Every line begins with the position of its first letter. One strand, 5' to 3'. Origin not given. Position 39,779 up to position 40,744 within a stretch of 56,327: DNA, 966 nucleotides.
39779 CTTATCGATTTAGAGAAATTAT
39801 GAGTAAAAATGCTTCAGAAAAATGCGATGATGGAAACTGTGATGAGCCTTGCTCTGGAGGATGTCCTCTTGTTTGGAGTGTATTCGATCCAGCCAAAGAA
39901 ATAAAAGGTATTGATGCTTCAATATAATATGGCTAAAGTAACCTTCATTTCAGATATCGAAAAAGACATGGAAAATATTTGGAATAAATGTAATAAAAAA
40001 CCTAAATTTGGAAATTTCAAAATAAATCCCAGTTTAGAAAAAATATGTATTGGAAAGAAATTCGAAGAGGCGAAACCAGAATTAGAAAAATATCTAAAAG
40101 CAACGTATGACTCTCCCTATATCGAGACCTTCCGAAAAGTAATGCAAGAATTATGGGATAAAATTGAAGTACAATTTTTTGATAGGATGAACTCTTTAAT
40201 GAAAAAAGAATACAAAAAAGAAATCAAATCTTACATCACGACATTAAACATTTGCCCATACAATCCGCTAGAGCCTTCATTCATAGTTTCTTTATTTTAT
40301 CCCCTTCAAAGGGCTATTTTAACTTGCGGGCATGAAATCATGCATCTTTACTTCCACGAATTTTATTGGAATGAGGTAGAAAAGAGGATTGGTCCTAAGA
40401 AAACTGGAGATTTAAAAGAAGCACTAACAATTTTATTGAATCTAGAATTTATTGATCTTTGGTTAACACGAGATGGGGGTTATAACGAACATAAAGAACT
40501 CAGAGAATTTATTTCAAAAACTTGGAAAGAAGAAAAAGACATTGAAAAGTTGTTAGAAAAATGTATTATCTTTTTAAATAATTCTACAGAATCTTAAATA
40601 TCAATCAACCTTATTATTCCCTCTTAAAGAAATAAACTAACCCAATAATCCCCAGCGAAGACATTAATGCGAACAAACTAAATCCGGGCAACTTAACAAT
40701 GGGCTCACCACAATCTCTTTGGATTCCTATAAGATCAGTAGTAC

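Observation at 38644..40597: Unannotated 57-aa peptide with six Cys and six Asp, upstream of a radical SAM/SPASM enzyme and an HExxH protein: candidate archaeal ranthipeptide/SCIFF-like RiPP locus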

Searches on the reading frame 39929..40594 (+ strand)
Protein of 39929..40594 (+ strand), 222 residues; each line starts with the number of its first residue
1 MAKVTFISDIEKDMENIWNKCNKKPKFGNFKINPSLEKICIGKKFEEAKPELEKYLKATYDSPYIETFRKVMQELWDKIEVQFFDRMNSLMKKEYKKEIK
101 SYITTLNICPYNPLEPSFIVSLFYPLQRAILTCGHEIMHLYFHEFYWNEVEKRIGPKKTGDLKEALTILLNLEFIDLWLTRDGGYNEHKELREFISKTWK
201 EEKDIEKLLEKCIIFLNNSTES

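Call 3: search_protein_families(library=pfam, proteins=[window:39929-40594:+], max_evalue=1)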
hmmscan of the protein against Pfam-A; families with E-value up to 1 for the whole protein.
window:39929-40594:+ (222 aa): 2 families
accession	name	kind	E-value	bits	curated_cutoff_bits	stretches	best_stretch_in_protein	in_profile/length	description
PF02346.21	Vac_Fusion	-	0.21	11.7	24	0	65-82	37-54/56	Chordopoxvirus multifunctional envelope protein A27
PF14526.11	Cass2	-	0.36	11.5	27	0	54-98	92-132/150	Integron-associated effector binding protein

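Call 4: search_protein_families(library=ncbifam, proteins=[window:39929-40594:+], max_evalue=1)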
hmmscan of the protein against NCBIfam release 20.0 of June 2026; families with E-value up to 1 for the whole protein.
window:39929-40594:+ (222 aa): 0 families

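Call 13: find_homologous_proteins(query=window:39929-40594:+)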
Query window:39929-40594:+ (222 aa): 115 proteins with E <= 0.001 among 424 candidates.
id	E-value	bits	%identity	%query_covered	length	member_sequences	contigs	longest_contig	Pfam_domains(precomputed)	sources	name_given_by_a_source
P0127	4.9e-146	503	100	100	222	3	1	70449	-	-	-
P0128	2.7e-123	428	83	99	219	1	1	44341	-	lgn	-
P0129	4.9e-122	424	84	98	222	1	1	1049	-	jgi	-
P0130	5.3e-103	362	78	92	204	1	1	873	-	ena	-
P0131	3.0e-99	350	70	98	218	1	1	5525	-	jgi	jgi:hypothetical protein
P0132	2.6e-96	340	69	98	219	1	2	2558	-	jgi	jgi:hypothetical protein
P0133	1.3e-95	338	67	99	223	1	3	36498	-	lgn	-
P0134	5.7e-95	336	69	96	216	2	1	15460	-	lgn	-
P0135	1.4e-89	318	63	97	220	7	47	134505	-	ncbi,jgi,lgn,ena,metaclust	metaclust:\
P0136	1.1e-88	315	65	97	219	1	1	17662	-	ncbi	-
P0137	3.0e-87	310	64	98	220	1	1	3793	-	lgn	-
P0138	5.4e-87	309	65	96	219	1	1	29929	-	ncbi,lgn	-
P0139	7.8e-87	309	63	97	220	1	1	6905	-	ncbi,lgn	-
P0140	2.1e-81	291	61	98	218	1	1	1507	-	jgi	jgi:hypothetical protein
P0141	1.9e-78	281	56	97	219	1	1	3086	-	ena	-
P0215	4.1e-53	199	46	97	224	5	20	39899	-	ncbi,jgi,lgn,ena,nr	ncbi:hypothetical protein J4455_04735 [Candidatus Woesearchaeota archaeon]|nr:hypothetical protein [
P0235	4.7e-40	156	39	97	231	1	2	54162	-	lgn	-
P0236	5.1e-37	146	40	97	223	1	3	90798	-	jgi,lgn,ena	-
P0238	3.8e-32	130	38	96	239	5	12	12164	-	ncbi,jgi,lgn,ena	-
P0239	3.3e-21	94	39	76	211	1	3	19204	-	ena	-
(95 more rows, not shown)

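Call 18: search_solved_structures(query=A3, max_evalue=10)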
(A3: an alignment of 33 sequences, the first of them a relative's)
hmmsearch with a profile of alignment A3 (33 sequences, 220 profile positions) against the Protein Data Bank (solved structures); distinct sequences matched with E-value up to 10: 8.
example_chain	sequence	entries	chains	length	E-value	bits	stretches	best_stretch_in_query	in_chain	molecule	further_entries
9n69_F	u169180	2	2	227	0.045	16.9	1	4-74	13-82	TIGR02646 family protein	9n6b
2fzf_A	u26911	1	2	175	0.057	16.6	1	20-133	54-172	hypothetical protein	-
3zqc_A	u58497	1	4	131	0.096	15.8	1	9-107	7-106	MYB3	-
1h8a_C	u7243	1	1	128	0.11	15.6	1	11-97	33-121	MYB TRANSFORMING PROTEIN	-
1gv2_A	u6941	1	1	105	0.27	14.4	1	25-97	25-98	MYB PROTO-ONCOGENE PROTEIN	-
1mse_C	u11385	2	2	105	0.28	14.4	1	25-97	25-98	C-Myb DNA-Binding Domain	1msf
3fwb_C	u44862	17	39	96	0.31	14.2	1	8-62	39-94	Protein SUS1 | Transcription and mRNA export factor SUS1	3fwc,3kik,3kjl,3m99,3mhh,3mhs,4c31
1a5j_A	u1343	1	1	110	0.54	13.4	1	23-101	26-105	B-MYB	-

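Call 28: predict_structure(alignment_id=A3)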
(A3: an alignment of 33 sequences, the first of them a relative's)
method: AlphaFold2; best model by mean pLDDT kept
length: 222 residues; sequences in the alignment: 33
mean_pLDDT: 95.1   pTM: 0.91
mean pLDDT of the five models: 95.1, 94.7, 94.7, 94.2, 94.1
residues with pLDDT >= 90: 201; 70-90: 18; 50-70: 1; < 50: 2
segments of 3 or more residues with pLDDT < 50: none
pLDDT, mean of each block of 10 residues (from residue 1): 96 97 84 95 98 97 96 98 98 97 93 96 95 98 98 97 98 95 91 98 97 91 42
secondary structure, 60 per line:
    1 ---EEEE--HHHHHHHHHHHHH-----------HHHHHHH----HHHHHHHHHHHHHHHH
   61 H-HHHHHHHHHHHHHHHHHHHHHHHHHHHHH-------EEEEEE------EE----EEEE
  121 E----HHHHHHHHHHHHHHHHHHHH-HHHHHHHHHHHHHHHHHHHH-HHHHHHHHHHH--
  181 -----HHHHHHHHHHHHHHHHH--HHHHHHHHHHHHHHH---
elements in order: E4-7 H10-22 H34-40 H45-61 H63-91 E99-104 E117-121 H126-145 H147-166 H168-178 H186-202 H205-219

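Call 31: fold_search(model_id=the predicted structure, library=pdb)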
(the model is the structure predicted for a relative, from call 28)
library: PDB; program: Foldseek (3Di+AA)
matches with E <= 10: 133; with E <= 0.001: 0
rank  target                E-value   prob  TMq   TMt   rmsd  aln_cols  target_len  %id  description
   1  7xyo_A                1.9e-01  0.60  0.31  0.15   5.3       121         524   15  Crystal Structure of a M61 aminopeptidase family member from Myxococcus fulvus (released 2023-06-07)
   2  4dd8_C                6.0e-01  0.21  0.24  0.26  10.3       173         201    8  ADAM-8 metalloproteinase domain with bound batimastat (released 2012-06-06)
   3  6oiu_D                7.1e-01  0.28  0.29  0.09   5.5       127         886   19  X-ray crystal structure of the ectodomain of the Toxoplasma gondii ME49 Aminopeptidase N (TGME49_224350) (released 2020-09-30)
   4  4fgm                  7.6e-01  0.30  0.30  0.13   4.9       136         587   15  Crystal structure of the aminopeptidase N family protein Q5QTY1 from Idiomarina loihiensis. Northeast Structural Genomic (released 2012-08-01)
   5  6mdw                  9.0e-01  0.23  0.29  0.34   7.5       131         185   18  Mechanism of protease dependent DPC repair (released 2019-04-10)
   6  8sln_A                9.5e-01  0.44  0.30  0.28   7.6       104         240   10  Crystal structure of Deinococcus geothermalis PprI complexed with ssDNA (released 2024-03-13)
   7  5yo1                  1.0e+00  0.16  0.25  0.08   6.2       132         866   17  Structure of ePepN E298A mutant in complex with Puromycin (released 2018-11-07)
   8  3dti                  1.1e+00  0.23  0.32  0.30  14.6       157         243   14  Crystal structure of the IRRE protein, a central regulator of DNA damage repair in deinococcaceae (released 2009-02-10)
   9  4xo4                  1.1e+00  0.15  0.25  0.08   6.2       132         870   17  Crystal Structure of E. coli Aminopeptidase N in complex with L-Methionine (released 2016-01-27)
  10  2xpz                  1.1e+00  0.41  0.24  0.09   3.7        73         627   15  Structure of native yeast LTA4 hydrolase (released 2010-12-29)
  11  6oiu_B                1.1e+00  0.23  0.30  0.09   5.4       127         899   19  X-ray crystal structure of the ectodomain of the Toxoplasma gondii ME49 Aminopeptidase N (TGME49_224350) (released 2020-09-30)
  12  3dte                  1.2e+00  0.41  0.31  0.28   8.8       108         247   10  Crystal structure of the IRRE protein, a central regulator of DNA damage repair in deinococcaceae (released 2009-02-10)
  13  1bqb                  1.2e+00  0.21  0.29  0.22   5.7       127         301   15  AUREOLYSIN, STAPHYLOCOCCUS AUREUS METALLOPROTEINASE (released 1999-01-13)
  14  4xmz                  1.3e+00  0.10  0.22  0.08   8.1       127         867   15  Crystal Structure of Met260Ala mutant of E. coli Aminopeptidase N in complex with 2,4-diaminobutyric acid (released 2016-01-27)
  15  4jiu                  1.3e+00  0.20  0.21  0.41   8.2       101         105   16  Crystal structure of the metallopeptidase zymogen of Pyrococcus abyssi abylysin (released 2013-06-12)
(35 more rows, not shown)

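Call 59: search_protein_families(library=pfam, alignment_id=A3, max_evalue=0.1)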
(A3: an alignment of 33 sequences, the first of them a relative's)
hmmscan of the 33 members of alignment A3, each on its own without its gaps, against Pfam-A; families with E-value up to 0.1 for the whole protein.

A. member 1, P0127 (222 aa): 0 families

B. families by the number of members that match (of 33 scanned): 25 families
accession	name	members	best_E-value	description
PF20285.3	CTD9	2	0.005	C-terminal domain 9 of the ABC-three component (ABC-3C) systems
PF13204.13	Apiosidase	2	0.038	Apiosidase-like, catalytic domain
PF09345.15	SiaC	1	0.0024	SiaC family regulatory phosphoprotein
PF22591.2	eIF3a_PCI_TPR-like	1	0.006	eIF3a, PCI domain, TPR-like region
PF14922.11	FWWh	1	0.0088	Protein of unknown function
PF04034.18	Ribo_biogen_C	1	0.019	Ribosome biogenesis protein, C-terminal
PF22110.2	TFIIIA_zf-C2H2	1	0.021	TFIIIA, beta-beta-alpha zinc finger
PF23864.1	DUF7222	1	0.021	Domain of unknown function (DUF7222)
PF09346.15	SMI1_KNR4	1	0.023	SMI1 / KNR4 family (SUKH-1)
PF05791.16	Bacillus_HBL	1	0.029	Bacillus haemolytic enterotoxin (HBL)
PF14066.11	DUF4256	1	0.03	Protein of unknown function (DUF4256)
PF06518.16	DUF1104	1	0.031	Protein of unknown function (DUF1104)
PF18958.6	DUF5700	1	0.032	Putative zinc dependent peptidase (DUF5700)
PF13921.12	Myb_DNA-bind_6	1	0.033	Myb-like DNA-binding domain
PF19028.6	TSP1_spondin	1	0.037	Spondin-like TSP1 domain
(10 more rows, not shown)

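Call 64: find_encoding_contigs(protein=P0236, flank=3000, max_places=2)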
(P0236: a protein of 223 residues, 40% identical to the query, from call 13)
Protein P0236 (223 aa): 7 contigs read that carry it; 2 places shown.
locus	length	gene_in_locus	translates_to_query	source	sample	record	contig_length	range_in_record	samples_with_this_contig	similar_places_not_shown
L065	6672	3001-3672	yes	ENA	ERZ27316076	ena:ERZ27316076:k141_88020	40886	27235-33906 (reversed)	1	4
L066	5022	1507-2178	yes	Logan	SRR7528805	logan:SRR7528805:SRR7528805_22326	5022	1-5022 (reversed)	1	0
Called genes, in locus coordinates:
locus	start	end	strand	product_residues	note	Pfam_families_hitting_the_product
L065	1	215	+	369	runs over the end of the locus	-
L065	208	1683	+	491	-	PF02585:PIG-L, PF01209:Ubie_methyltran (weak), PF13489:Methyltransf_23, PF08241:Methyltransf_11, PF08242:Methyltransf_12, PF13649:Methyltransf_25, PF13847:Methyltransf_31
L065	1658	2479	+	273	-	PF13673:Acetyltransf_10 (weak), PF00583:Acetyltransf_1, PF13508:Acetyltransf_7 (weak)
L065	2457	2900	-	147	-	PF11969:DcpS_C, PF01230:HIT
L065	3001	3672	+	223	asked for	-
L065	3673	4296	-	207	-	-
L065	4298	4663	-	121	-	-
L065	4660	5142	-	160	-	PF18306:LDcluster4 (weak)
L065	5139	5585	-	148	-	PF18931:DUF5680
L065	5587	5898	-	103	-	-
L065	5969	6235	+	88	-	-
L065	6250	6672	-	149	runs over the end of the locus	PF13392:HNH_3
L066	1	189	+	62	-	?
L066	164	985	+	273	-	PF13673:Acetyltransf_10 (weak), PF00583:Acetyltransf_1, PF13508:Acetyltransf_7 (weak)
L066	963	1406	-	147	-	PF11969:DcpS_C, PF01230:HIT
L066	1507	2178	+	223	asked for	-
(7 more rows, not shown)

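Call 65: find_encoding_contigs(protein=P0238, flank=3000, max_places=2)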
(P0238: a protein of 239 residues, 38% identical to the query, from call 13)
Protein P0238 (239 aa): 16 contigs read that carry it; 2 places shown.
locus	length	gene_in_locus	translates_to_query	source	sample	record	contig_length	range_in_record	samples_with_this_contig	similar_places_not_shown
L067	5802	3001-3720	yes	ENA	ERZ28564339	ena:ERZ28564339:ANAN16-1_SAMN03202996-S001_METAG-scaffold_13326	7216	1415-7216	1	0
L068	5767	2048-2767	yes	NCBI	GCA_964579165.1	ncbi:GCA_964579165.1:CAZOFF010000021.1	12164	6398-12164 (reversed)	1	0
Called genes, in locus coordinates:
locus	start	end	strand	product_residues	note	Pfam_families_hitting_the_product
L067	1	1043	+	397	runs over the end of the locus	-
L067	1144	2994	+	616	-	PF13603:tRNA-synt_1_2, PF00133:tRNA-synt_1, PF09334:tRNA-synt_1g (faint), PF08264:Anticodon_1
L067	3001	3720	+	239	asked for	-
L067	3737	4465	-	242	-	PF01978:TrmB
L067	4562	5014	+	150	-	PF06610:AlaE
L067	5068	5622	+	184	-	-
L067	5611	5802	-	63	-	?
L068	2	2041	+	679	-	?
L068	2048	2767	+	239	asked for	-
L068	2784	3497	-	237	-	PF01978:TrmB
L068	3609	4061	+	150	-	PF06610:AlaE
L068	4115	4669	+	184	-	-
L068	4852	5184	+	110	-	-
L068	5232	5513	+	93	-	-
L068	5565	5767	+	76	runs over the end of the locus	-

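Call 66: find_encoding_contigs(protein=P0239, flank=3000, max_places=2)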
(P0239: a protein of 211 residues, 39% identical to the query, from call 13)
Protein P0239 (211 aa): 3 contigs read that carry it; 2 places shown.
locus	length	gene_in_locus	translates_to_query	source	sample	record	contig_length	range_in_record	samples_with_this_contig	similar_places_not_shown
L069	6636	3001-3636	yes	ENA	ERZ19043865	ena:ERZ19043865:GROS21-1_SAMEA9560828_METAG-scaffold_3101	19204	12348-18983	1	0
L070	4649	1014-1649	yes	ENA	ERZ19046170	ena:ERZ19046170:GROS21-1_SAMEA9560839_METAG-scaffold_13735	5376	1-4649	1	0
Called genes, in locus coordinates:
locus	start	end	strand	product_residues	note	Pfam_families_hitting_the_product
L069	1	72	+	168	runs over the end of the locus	-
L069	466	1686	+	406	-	PF13175:AAA_15, PF02463:SMC_N (faint), PF13304:AAA_21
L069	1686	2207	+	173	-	-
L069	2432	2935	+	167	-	-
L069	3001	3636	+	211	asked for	-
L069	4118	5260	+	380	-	PF01926:MMR_HSR1, PF02421:FeoB_N, PF06071:YchF-GTPase_C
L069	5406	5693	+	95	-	-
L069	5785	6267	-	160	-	-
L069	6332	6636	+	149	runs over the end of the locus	-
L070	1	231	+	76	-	?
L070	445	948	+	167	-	-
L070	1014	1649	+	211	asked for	-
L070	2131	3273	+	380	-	PF01926:MMR_HSR1, PF02421:FeoB_N, PF06071:YchF-GTPase_C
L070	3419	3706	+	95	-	-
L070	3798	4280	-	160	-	-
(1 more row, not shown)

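Call 67: find_encoding_contigs(protein=P0135, flank=3000, max_places=3)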
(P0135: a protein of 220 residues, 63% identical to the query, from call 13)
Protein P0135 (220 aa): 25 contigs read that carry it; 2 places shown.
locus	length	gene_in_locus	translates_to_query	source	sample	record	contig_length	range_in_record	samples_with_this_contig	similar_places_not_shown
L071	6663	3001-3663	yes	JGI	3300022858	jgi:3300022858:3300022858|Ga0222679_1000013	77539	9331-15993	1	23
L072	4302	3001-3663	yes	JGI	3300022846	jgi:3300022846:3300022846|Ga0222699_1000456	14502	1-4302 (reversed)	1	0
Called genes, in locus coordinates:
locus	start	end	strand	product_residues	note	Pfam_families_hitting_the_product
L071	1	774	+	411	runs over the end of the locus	-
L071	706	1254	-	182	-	PF09335:VTT_dom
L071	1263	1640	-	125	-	-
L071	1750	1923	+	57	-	-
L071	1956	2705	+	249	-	PF04055:Radical_SAM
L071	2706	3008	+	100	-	-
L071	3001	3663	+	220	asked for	-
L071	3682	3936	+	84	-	PF01541:GIY-YIG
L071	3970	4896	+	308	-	PF07705:CARDB (faint)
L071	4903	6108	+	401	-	PF02687:FtsX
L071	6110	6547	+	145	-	PF13527:Acetyltransf_9 (weak), PF00583:Acetyltransf_1, PF13673:Acetyltransf_10, PF13508:Acetyltransf_7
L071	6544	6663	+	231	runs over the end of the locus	PF00005:ABC_tran, PF02463:SMC_N, PF13304:AAA_21 (faint)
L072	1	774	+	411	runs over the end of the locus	-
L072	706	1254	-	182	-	PF09335:VTT_dom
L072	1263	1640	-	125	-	-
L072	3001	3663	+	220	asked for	-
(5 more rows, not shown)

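Call 68: find_encoding_contigs(protein=P0215, flank=3000, max_places=2)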
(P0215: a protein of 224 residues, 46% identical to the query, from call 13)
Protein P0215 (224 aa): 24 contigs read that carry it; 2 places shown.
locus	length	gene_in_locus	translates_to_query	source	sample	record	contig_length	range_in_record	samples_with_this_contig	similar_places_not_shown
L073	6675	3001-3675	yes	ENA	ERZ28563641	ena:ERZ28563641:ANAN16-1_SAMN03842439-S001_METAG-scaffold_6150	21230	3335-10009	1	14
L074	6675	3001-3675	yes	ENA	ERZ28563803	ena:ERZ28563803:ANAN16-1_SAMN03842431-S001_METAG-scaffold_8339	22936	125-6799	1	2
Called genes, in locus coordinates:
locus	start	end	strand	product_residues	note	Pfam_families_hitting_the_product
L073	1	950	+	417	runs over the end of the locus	PF13393:tRNA-synt_His, PF00587:tRNA-synt_2b, PF03129:HGTP_anticodon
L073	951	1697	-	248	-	PF02616:SMC_ScpA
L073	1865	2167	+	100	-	-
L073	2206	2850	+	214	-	PF00565:SNase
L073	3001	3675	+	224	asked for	-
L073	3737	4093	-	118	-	-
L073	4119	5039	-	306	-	PF00149:Metallophos, PF14582:Metallophos_3 (faint)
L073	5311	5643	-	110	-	-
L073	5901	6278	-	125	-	-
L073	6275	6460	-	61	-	PF01599:Ribosomal_S27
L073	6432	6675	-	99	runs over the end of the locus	PF01282:Ribosomal_S24e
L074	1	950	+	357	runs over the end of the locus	?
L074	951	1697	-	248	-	PF02616:SMC_ScpA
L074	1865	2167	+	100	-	-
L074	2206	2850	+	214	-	PF00565:SNase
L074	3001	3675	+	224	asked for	-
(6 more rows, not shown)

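Call 69: find_encoding_contigs(protein=P0235, flank=3000, max_places=2)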
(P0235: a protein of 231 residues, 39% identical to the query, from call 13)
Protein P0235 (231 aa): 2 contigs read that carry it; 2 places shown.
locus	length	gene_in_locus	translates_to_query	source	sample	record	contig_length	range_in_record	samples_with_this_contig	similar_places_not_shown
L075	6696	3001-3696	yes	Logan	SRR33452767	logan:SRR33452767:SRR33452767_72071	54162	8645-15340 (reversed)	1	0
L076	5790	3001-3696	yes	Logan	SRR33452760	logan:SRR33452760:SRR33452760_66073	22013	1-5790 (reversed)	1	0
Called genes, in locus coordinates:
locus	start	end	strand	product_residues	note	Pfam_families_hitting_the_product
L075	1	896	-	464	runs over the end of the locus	PF03215:Rad17 (faint), PF00004:AAA, PF13401:AAA_22 (faint)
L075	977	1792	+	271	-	PF00793:DAHP_synth_1, PF03102:NeuB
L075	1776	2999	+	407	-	PF01926:MMR_HSR1, PF08438:YGR210-like_G4, PF02824:TGS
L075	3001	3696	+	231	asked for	-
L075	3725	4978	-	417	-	-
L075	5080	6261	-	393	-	PF13191:AAA_16, PF01637:ATPase_2 (weak), PF00270:DEAD (faint), PF05729:NACHT (faint), PF13401:AAA_22, PF00004:AAA (weak), PF22703:Cdc6_lid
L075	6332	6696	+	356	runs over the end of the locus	PF09376:NurA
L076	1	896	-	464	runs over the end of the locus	PF03215:Rad17 (faint), PF00004:AAA, PF13401:AAA_22 (faint)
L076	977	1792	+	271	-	PF00793:DAHP_synth_1, PF03102:NeuB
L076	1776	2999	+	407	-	PF01926:MMR_HSR1, PF08438:YGR210-like_G4, PF02824:TGS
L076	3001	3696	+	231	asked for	-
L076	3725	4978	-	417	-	-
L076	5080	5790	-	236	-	?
